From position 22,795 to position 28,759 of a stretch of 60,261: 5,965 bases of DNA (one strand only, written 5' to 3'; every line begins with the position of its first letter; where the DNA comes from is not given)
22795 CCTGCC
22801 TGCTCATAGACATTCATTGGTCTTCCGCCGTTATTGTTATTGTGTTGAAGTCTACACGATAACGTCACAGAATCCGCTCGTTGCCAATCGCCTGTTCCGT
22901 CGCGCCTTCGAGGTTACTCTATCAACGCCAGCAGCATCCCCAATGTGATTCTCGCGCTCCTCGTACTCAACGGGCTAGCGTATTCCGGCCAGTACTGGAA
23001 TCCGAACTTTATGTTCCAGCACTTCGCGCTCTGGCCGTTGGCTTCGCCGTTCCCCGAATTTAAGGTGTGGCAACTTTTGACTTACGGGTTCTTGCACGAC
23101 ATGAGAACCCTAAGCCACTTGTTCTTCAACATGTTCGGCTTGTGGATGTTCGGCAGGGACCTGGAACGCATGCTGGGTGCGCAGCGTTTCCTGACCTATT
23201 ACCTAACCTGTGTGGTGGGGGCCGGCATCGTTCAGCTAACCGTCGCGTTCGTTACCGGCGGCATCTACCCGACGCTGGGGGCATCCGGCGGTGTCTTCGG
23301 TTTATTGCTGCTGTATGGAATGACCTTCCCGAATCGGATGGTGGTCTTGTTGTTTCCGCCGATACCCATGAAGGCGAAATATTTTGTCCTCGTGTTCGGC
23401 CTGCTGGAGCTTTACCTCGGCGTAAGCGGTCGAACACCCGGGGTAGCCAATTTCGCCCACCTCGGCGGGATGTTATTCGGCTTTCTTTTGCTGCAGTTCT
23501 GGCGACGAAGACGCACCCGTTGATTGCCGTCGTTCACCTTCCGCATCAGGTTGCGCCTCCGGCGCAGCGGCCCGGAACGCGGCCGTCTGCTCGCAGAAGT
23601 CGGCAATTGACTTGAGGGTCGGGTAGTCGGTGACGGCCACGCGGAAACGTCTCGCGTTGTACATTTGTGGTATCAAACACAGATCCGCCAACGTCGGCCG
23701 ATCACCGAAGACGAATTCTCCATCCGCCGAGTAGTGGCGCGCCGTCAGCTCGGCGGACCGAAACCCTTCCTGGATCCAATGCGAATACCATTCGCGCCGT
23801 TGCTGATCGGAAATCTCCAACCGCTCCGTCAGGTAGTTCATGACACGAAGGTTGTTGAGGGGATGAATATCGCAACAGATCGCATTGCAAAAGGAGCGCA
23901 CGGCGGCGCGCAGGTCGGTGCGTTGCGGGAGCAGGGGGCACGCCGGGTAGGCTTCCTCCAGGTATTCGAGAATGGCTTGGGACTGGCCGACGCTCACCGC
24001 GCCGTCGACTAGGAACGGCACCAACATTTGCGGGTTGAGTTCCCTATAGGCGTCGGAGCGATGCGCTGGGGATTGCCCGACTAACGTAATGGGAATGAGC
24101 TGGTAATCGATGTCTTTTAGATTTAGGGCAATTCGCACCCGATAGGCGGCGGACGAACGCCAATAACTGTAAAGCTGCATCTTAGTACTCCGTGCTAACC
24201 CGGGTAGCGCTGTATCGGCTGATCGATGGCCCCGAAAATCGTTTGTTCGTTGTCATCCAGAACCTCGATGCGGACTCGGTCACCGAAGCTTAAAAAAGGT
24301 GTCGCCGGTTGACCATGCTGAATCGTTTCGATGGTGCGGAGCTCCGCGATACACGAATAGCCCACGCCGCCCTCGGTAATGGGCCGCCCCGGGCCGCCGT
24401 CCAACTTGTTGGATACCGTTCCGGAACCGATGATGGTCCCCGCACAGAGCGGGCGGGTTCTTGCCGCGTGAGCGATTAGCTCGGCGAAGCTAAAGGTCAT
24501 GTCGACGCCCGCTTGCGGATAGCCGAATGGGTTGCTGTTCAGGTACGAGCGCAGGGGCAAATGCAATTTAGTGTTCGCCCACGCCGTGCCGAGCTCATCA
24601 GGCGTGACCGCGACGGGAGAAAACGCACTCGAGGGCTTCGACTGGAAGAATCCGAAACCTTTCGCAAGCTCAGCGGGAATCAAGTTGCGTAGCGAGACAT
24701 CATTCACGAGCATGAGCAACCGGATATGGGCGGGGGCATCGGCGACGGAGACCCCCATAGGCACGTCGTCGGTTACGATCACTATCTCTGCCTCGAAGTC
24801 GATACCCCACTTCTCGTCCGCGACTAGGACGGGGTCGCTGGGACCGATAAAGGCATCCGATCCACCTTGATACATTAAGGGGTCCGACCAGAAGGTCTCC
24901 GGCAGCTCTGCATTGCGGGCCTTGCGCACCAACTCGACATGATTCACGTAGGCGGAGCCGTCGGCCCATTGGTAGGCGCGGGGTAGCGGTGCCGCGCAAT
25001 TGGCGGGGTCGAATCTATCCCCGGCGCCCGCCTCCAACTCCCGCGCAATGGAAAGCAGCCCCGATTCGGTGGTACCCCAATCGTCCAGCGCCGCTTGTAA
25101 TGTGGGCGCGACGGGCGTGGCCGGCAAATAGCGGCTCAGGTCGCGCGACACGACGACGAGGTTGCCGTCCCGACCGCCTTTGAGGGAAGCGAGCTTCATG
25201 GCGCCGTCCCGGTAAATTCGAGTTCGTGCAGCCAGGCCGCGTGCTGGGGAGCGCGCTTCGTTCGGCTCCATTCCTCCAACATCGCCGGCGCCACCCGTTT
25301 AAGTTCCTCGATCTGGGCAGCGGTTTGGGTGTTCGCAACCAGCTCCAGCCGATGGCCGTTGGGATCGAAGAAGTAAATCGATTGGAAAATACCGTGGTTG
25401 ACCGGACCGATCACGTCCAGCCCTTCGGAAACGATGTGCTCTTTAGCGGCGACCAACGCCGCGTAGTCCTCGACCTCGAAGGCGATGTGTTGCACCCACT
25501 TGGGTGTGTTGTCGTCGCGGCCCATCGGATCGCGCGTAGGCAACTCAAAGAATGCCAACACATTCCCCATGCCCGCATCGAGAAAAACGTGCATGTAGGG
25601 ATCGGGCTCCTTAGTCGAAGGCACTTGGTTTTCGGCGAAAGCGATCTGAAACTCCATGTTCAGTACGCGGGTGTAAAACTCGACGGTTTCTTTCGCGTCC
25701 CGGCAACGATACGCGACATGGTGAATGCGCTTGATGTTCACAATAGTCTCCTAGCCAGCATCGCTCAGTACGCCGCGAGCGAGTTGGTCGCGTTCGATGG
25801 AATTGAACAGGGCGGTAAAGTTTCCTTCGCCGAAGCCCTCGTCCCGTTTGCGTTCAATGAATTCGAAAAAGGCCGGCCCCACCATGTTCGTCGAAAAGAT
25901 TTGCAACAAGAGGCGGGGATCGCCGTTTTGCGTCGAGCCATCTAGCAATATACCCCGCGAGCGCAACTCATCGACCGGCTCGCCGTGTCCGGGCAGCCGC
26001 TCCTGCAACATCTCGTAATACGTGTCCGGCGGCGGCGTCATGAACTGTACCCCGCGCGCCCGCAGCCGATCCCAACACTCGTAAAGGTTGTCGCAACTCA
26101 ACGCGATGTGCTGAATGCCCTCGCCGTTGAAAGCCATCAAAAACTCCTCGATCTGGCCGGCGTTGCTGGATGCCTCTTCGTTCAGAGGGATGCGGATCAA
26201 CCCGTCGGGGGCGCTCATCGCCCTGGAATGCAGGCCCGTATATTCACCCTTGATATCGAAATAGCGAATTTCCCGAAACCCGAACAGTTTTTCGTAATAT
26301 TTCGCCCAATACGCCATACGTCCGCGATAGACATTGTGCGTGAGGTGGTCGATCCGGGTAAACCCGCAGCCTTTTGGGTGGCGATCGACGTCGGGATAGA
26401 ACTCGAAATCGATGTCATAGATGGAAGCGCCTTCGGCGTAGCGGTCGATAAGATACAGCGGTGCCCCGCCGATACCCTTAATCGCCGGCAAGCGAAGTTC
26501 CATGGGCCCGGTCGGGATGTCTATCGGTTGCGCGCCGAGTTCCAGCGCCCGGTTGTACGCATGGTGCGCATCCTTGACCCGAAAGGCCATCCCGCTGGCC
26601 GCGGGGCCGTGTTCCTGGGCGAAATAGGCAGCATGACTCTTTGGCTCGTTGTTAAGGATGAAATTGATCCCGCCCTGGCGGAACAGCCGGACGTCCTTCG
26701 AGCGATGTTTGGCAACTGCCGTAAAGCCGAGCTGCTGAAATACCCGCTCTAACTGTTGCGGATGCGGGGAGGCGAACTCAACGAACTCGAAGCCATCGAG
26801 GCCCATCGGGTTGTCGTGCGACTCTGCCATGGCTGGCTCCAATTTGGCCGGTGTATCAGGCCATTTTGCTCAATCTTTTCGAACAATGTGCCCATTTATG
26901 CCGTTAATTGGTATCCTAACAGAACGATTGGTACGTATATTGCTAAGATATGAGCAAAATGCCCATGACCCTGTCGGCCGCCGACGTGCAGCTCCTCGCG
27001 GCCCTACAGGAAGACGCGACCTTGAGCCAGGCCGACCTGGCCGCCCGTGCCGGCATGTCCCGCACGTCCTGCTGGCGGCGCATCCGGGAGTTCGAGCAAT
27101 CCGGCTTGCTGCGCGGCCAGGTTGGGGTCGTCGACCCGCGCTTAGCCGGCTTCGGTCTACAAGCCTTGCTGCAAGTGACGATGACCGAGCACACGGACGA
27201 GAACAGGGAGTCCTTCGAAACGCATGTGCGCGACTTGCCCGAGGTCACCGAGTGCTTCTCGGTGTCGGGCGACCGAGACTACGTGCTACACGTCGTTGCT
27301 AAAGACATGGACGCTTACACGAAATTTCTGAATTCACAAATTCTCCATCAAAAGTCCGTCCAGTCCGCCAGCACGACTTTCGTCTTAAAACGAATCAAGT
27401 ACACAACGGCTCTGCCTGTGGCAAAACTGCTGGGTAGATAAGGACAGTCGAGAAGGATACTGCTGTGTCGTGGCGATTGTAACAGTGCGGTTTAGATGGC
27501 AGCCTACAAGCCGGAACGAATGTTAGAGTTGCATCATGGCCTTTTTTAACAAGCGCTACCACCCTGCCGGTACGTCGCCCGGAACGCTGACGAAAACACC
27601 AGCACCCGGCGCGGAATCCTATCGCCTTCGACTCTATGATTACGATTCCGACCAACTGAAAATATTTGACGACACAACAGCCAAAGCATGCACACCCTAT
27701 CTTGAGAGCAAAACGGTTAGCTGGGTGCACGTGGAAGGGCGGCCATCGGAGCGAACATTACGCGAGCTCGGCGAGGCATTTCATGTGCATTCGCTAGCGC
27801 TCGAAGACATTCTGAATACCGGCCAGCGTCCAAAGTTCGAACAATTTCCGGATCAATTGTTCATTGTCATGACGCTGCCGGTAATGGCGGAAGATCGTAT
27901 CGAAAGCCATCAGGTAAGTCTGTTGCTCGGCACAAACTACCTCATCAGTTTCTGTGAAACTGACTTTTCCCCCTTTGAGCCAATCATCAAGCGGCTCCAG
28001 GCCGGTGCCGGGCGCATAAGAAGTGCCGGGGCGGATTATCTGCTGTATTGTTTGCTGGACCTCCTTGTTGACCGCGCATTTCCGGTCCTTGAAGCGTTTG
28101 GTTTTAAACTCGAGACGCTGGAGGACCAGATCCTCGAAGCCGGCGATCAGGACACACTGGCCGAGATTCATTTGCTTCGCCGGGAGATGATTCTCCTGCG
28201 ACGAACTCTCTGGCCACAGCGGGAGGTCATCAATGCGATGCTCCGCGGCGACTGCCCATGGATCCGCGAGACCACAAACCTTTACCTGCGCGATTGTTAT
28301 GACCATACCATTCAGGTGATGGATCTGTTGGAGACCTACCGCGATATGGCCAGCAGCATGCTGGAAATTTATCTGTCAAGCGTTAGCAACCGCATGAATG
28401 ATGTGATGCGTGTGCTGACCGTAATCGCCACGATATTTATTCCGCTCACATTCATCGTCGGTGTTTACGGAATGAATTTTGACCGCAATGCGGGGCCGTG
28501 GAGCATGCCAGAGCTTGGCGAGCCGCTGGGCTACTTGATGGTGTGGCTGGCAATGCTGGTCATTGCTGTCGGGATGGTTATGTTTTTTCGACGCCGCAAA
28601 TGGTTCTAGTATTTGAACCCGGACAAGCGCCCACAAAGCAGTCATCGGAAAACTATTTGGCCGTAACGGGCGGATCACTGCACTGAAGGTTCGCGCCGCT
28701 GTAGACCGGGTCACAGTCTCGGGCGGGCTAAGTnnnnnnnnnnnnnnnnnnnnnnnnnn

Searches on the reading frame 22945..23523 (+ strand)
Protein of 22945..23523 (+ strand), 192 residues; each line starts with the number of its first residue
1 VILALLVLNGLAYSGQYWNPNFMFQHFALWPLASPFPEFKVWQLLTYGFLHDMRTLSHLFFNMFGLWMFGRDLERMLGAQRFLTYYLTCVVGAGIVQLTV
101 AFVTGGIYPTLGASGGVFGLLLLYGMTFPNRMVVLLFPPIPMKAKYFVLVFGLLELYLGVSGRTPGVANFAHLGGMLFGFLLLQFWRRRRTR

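Call 25: search_protein_families(library=pfam, proteins=[window:22945-23523:+], max_evalue=0.001)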
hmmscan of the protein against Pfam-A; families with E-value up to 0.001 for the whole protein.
window:22945-23523:+ (192 aa): 2 families
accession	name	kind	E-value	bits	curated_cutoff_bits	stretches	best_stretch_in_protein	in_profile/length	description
PF01694.28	Rhomboid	-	6.3e-27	95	22.6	1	40-186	3-140/143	Rhomboid domain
PF08551.15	DUF1751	-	0.00028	21.8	22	1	41-104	8-69/99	Eukaryotic integral membrane protein (DUF1751)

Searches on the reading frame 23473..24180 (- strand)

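Call 7: search_protein_families(library=pfam, proteins=[window:23473-24180:-], max_evalue=0.001)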
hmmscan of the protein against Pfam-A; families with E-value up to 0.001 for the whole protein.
window:23473-24180:- (235 aa): 4 families
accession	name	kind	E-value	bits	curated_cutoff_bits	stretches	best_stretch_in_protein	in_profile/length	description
PF13417.12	GST_N_3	-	2.7e-16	60.1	22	1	3-80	1-73/75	Glutathione S-transferase, N-terminal domain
PF13409.12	GST_N_2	-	1.1e-13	52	25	1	9-76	2-69/70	Glutathione S-transferase, N-terminal domain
PF02798.26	GST_N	-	6.2e-11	42.9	20.9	1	1-75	3-75/76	Glutathione S-transferase, N-terminal domain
PF13410.11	GST_C_2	-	0.0001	22.7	24.9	1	130-175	2-46/69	Glutathione S-transferase, C-terminal domain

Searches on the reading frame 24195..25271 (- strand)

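Call 25: search_protein_families(library=pfam, proteins=[window:24195-25271:-], max_evalue=0.001)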
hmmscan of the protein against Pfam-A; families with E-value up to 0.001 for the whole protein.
window:24195-25271:- (358 aa): 2 families
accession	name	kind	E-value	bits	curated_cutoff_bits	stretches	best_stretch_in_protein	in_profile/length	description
PF01557.24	FAA_hydrolase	-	3.3e-35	122.1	23.9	1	102-349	3-209/214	Fumarylacetoacetate (FAA) hydrolase C-terminal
PF18288.6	FAA_hydro_N_2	-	7.4e-23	81.2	25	1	25-98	1-78/78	Fumarylacetoacetase N-terminal domain 2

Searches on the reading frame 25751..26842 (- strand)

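Call 25: search_protein_families(library=pfam, proteins=[window:25751-26842:-], max_evalue=0.001)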
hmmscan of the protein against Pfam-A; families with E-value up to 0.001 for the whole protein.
window:25751-26842:- (363 aa): 4 families
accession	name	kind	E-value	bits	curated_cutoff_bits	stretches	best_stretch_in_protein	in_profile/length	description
PF14696.12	Glyoxalase_5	-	9.7e-67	223.9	27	1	10-147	2-139/139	Hydroxyphenylpyruvate dioxygenase, HPPD, N-terminal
PF00903.31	Glyoxalase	-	2e-22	80.3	20.6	1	163-279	1-107/121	Glyoxalase/Bleomycin resistance protein/Dioxygenase superfamily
PF13669.12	Glyoxalase_4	-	1.1e-08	35.8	27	1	180-270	14-96/109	Glyoxalase/Bleomycin resistance protein/Dioxygenase superfamily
PF13468.12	Glyoxalase_3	-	0.00082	19.9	25.1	0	26-107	9-106/176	Glyoxalase-like domain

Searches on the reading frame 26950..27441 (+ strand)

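Call 85: search_protein_families(library=pfam, proteins=[window:26950-27441:+], max_evalue=0.001)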
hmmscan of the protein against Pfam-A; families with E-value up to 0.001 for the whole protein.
window:26950-27441:+ (163 aa): 8 families
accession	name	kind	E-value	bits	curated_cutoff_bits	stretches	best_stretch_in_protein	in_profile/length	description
PF01037.27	AsnC_trans_reg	-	2.2e-21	76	25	1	75-148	2-73/73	Lrp/AsnC ligand binding domain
PF13412.12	HTH_24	-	1.2e-13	50.8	21.9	1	11-55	4-48/48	Winged helix-turn-helix DNA-binding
PF13404.12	HTH_AsnC-type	-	2.1e-12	47.1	27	1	11-47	4-40/42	AsnC-type helix-turn-helix domain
PF12802.13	MarR_2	-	1.6e-06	28.6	27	1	8-55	3-51/61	MarR family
PF25213.1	HVO_A0261_N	-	2.4e-06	27.7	35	1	8-57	9-57/86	HVO_A0261 N-terminal domain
PF13545.12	HTH_Crp_2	-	5.8e-06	26.6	27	1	23-62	21-63/70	Crp-like helix-turn-helix domain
PF09339.16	HTH_IclR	-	0.00012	22.2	22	1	14-55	7-49/52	IclR helix-turn-helix domain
PF01047.28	MarR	-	0.00056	20.2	24.6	0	8-55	1-48/59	MarR family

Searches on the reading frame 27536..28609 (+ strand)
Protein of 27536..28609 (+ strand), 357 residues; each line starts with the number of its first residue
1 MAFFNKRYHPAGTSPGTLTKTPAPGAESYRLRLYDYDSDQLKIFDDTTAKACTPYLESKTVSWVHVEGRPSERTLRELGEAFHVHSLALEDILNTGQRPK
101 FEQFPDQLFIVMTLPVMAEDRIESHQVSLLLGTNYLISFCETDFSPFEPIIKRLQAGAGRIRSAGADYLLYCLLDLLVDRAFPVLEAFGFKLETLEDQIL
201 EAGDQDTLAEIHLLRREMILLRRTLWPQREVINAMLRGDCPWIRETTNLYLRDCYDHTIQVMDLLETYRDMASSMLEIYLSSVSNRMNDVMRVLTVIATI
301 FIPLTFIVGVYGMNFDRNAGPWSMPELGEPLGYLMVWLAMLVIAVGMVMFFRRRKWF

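Call 25: search_protein_families(library=pfam, proteins=[window:27536-28609:+], max_evalue=0.001)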
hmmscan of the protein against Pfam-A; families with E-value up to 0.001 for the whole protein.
window:27536-28609:+ (357 aa): 1 family
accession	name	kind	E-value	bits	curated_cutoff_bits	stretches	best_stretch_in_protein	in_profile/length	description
PF01544.23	CorA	-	1.7e-71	241.3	27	1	59-353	2-292/292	CorA-like Mg2+ transporter protein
